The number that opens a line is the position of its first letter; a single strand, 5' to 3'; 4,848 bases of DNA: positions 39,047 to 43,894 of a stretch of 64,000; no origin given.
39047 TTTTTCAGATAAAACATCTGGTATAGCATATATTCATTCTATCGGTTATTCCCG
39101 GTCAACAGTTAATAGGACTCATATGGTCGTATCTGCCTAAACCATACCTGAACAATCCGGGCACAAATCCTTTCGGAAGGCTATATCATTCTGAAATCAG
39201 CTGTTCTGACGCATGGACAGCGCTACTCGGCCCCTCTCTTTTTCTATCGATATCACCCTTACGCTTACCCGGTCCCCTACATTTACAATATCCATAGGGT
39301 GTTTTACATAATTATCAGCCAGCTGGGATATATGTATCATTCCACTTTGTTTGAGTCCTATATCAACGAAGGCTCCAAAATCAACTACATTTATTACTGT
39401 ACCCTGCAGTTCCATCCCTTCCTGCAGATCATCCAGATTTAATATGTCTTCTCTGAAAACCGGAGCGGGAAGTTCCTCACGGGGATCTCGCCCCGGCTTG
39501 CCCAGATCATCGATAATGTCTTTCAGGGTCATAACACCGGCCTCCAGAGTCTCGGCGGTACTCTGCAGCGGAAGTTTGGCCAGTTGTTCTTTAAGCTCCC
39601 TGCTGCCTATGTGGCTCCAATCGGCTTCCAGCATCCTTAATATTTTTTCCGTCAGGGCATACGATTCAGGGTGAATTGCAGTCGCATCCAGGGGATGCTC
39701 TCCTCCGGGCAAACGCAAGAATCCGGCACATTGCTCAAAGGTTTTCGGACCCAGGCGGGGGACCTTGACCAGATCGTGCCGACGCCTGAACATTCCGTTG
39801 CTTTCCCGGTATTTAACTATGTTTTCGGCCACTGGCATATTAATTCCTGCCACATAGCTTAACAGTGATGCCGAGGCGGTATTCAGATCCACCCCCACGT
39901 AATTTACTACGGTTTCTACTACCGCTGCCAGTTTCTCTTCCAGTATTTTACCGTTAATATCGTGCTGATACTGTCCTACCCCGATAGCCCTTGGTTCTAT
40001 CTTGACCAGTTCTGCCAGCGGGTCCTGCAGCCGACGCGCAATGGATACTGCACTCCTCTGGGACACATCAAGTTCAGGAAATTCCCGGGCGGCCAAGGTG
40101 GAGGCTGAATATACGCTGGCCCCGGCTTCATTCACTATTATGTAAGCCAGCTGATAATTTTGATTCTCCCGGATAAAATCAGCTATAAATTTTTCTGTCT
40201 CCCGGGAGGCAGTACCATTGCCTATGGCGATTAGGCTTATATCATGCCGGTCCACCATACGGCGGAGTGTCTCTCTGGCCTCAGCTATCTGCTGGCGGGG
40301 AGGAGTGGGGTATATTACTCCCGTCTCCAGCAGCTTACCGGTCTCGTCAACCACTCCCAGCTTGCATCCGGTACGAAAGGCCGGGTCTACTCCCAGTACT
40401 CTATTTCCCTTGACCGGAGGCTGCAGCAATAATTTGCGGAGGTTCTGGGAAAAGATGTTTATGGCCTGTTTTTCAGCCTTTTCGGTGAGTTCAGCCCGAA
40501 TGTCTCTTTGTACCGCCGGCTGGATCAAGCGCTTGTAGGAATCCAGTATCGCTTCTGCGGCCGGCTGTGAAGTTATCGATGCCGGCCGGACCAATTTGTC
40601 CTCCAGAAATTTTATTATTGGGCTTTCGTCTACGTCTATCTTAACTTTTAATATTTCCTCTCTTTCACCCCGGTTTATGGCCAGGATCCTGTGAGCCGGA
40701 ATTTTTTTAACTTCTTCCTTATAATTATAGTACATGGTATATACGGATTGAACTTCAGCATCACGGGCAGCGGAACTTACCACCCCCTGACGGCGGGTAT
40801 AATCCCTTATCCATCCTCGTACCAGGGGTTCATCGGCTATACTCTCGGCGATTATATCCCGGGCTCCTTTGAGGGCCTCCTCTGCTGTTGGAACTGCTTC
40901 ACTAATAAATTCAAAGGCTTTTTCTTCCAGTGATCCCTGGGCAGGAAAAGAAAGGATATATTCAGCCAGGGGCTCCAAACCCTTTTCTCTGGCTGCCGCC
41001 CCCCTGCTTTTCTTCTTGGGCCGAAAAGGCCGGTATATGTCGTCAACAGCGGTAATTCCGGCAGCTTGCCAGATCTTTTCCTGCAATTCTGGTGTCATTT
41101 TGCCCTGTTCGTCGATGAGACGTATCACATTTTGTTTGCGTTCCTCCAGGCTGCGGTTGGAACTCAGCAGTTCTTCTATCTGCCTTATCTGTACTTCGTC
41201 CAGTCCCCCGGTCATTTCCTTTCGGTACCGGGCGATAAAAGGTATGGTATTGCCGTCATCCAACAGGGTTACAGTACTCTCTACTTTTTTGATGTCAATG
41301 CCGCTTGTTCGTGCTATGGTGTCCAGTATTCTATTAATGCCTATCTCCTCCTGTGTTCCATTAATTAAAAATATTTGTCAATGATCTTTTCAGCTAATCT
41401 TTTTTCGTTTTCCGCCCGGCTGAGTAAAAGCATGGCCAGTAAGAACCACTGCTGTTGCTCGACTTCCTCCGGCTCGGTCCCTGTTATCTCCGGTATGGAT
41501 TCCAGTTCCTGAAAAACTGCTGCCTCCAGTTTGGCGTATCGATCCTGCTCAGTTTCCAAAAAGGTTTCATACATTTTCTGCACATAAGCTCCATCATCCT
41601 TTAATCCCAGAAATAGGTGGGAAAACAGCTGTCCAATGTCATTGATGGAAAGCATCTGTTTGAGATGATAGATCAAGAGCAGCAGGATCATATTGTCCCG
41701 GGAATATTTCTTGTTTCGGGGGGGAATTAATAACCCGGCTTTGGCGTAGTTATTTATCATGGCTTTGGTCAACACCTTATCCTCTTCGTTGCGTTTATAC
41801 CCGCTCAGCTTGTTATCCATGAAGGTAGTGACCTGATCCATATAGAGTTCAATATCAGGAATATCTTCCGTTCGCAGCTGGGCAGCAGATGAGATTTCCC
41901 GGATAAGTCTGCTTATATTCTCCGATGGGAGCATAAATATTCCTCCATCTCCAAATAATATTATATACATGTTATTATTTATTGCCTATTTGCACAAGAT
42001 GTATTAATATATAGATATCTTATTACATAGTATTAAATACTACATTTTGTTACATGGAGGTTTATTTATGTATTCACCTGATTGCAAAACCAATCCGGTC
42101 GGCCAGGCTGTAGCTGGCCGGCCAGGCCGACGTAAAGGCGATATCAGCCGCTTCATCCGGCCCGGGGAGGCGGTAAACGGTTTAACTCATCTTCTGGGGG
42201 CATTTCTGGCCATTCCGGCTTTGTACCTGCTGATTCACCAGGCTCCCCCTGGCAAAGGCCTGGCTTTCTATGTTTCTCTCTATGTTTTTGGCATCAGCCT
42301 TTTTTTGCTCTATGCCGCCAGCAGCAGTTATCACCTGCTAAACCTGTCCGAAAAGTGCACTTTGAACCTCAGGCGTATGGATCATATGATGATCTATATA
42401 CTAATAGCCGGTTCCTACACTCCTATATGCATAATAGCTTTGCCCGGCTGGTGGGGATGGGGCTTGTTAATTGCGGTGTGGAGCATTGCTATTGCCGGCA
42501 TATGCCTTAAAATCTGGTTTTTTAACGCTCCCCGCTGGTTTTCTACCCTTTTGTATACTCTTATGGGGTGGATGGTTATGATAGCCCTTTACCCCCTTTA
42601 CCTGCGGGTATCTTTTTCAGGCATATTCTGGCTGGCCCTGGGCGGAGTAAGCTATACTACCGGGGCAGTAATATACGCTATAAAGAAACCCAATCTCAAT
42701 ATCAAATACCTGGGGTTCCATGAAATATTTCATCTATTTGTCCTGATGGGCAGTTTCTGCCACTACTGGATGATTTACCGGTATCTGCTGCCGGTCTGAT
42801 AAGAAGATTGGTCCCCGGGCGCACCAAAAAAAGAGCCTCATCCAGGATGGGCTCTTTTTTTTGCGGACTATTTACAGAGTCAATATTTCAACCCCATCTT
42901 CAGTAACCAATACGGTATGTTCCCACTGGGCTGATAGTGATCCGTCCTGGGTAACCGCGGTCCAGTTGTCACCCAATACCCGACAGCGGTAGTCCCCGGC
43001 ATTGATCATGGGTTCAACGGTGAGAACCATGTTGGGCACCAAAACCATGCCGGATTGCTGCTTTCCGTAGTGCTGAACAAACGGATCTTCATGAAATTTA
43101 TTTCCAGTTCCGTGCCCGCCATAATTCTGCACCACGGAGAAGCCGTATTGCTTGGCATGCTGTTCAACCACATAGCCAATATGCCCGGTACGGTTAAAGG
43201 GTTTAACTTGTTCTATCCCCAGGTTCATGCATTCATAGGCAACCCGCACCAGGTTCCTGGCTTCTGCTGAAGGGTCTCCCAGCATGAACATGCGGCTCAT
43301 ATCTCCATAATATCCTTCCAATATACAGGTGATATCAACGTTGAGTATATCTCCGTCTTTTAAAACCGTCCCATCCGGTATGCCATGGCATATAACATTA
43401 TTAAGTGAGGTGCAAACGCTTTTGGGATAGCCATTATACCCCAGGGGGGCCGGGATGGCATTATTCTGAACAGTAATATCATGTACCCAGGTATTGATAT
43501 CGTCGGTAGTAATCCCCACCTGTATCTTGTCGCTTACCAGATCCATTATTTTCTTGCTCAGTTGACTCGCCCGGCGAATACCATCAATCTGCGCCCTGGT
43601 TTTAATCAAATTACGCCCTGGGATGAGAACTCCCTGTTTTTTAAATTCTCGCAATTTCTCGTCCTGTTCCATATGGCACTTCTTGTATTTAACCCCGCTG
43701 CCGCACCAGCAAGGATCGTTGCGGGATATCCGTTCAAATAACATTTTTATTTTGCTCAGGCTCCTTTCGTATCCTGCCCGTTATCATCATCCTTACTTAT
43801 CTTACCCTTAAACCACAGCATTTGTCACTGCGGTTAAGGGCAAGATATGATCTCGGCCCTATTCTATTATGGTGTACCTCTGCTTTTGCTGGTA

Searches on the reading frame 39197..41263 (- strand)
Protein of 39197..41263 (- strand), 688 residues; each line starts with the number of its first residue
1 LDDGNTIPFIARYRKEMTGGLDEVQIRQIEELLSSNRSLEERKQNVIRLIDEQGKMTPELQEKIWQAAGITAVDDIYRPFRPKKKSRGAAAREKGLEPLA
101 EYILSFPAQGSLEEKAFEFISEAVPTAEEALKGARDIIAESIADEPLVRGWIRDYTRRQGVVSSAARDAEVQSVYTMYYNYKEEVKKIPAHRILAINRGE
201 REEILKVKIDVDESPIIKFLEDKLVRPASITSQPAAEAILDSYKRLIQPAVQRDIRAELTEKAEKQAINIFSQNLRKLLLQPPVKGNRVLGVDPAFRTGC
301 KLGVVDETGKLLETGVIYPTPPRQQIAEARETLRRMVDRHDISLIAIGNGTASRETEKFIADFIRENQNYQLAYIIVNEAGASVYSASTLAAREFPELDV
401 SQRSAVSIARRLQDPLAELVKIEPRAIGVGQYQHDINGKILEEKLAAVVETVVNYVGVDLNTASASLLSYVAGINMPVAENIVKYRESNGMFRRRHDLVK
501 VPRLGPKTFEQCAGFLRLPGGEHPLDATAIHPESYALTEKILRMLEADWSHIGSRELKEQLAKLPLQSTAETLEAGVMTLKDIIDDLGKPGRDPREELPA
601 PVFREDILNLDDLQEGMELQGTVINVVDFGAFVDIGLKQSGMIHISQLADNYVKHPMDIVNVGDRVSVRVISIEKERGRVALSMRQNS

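Call 27: search_protein_families(library=pfam, proteins=[window:39197-41263:-])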
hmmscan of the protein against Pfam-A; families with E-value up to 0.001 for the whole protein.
window:39197-41263:- (688 aa): 9 families
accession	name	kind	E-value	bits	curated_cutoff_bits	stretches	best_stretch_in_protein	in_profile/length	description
PF16921.10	Tex_YqgF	-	6.3e-56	188.7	27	1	288-413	2-126/126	Tex protein YqgF-like domain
PF12836.13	HHH_3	-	9.6e-30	102.9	27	1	453-517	1-65/65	Helix-hairpin-helix motif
PF22706.1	Tex_central_region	-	3.7e-25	89.4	27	1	113-271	7-178/178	Tex central region-like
PF09371.15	Tex_N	-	2.6e-22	78.7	32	1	1-51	25-75/75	Tex-like protein N-terminal domain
PF00575.29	S1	-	7.1e-21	74.8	22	1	613-685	2-74/74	S1 RNA binding domain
PF17674.7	HHH_9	-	1.9e-20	73.9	23.1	1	523-595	1-70/70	HHH domain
PF14639.11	YqgF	-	2e-08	34.6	35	1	322-420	44-147/150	Holliday-junction resolvase-like of SPT6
PF14635.12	HHH_7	-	5.3e-08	33.6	27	1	430-518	9-103/104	Helix-hairpin-helix motif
PF23459.1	S1_RRP5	-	5e-06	27.4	27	1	613-683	1-71/72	RRP5 S1 domain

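Call 29: find_homologous_proteins(query=window:39197-41263:-, max_evalue=1e-50)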
Query window:39197-41263:- (688 aa): 8000 proteins with E <= 1e-50 among 8000 candidates; the best 120 are listed.
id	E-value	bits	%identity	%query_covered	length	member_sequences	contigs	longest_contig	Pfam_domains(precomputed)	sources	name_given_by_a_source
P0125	0.0e+0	1502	100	100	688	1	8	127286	PF16921.11,PF14639.12,PF00575.30,PF23459.2,PF12836.14,PF14635.13,PF17674.8,PF09371.16,PF22706.2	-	-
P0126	0.0e+0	1216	80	100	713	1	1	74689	PF16921.11,PF14639.12,PF00575.30,PF23459.2,PF12836.14,PF14635.13,PF17674.8,PF09371.16,PF22706.2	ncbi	-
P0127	0.0e+0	1213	80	100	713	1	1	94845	PF16921.11,PF14639.12,PF00575.30,PF23459.2,PF12836.14,PF14635.13,PF17674.8,PF09371.16,PF22706.2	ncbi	-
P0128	0.0e+0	1208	79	100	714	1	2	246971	PF16921.11,PF14639.12,PF00575.30,PF23459.2,PF12836.14,PF14635.13,PF17674.8,PF09371.16,PF22706.2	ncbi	-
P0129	0.0e+0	1191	79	100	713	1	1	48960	PF16921.11,PF14639.12,PF00575.30,PF23459.2,PF12836.14,PF14635.13,PF17674.8,PF09371.16,PF22706.2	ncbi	-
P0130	0.0e+0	1189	78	100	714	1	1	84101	PF16921.11,PF14639.12,PF00575.30,PF12836.14,PF14635.13,PF17674.8,PF09371.16,PF22706.2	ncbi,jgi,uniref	ncbi:transcription accessory protein (s1 rna-binding domain) [hydrocarbon metagenome]|uniref:Transcr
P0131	0.0e+0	1185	78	100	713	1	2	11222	PF16921.11,PF14639.12,PF00575.30,PF23459.2,PF12836.14,PF14635.13,PF17674.8,PF09371.16,PF22706.2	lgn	-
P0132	0.0e+0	1180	77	100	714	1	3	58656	PF16921.11,PF14639.12,PF00575.30,PF23459.2,PF12836.14,PF14635.13,PF17674.8,PF09371.16,PF22706.2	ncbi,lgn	-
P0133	0.0e+0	1164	76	100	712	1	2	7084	PF16921.11,PF14639.12,PF00575.30,PF12836.14,PF14635.13,PF17674.8,PF09371.16,PF22706.2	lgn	-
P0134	0.0e+0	1145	75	100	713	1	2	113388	PF16921.11,PF14639.12,PF00575.30,PF23459.2,PF12836.14,PF14635.13,PF17674.8,PF09371.16,PF22706.2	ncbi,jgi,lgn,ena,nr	ncbi:MAG: RNA-binding transcriptional accessory protein [Syntrophomonadaceae bacterium]|jgi:uncharac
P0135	0.0e+0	1138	74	100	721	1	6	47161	PF16921.11,PF14639.12,PF00575.30,PF23459.2,PF12836.14,PF14635.13,PF17674.8,PF09371.16,PF22706.2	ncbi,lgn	-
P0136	0.0e+0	1032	68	100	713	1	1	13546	PF16921.11,PF14639.12,PF00575.30,PF23459.2,PF12836.14,PF14635.13,PF17674.8,PF09371.16,PF22706.2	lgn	-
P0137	0.0e+0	1023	67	100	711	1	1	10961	PF16921.11,PF14639.12,PF00575.30,PF23459.2,PF12836.14,PF14635.13,PF17674.8,PF09371.16,PF22706.2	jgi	-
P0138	5.3e-289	978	64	100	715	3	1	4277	PF16921.11,PF14639.12,PF00575.30,PF23459.2,PF12836.14,PF14635.13,PF17674.8,PF09371.16,PF22706.2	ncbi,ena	-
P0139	1.2e-286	971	63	100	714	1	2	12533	PF16921.11,PF14639.12,PF00575.30,PF23459.2,PF12836.14,PF14635.13,PF17674.8,PF09371.16,PF22706.2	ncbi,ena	-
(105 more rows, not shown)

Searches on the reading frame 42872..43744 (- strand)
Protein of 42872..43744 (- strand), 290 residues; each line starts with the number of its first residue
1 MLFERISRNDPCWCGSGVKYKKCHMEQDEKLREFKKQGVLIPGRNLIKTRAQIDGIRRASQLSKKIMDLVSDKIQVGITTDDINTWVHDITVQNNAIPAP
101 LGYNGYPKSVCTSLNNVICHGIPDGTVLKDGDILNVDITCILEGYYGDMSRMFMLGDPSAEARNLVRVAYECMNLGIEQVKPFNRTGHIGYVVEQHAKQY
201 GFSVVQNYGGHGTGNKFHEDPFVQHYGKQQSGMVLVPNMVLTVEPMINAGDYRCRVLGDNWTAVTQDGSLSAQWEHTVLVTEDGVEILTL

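Call 28: search_protein_families(library=pfam, proteins=[window:42872-43744:-])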
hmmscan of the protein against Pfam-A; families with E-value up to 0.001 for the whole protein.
window:42872-43744:- (290 aa): 2 families
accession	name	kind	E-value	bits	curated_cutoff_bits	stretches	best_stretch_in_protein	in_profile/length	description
PF00557.29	Peptidase_M24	-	2.4e-50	171.7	23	1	55-282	2-208/208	Metallopeptidase family M24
PF02810.21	SEC-C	-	1.7e-11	44.2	20.4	1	8-25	1-18/19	SEC-C motif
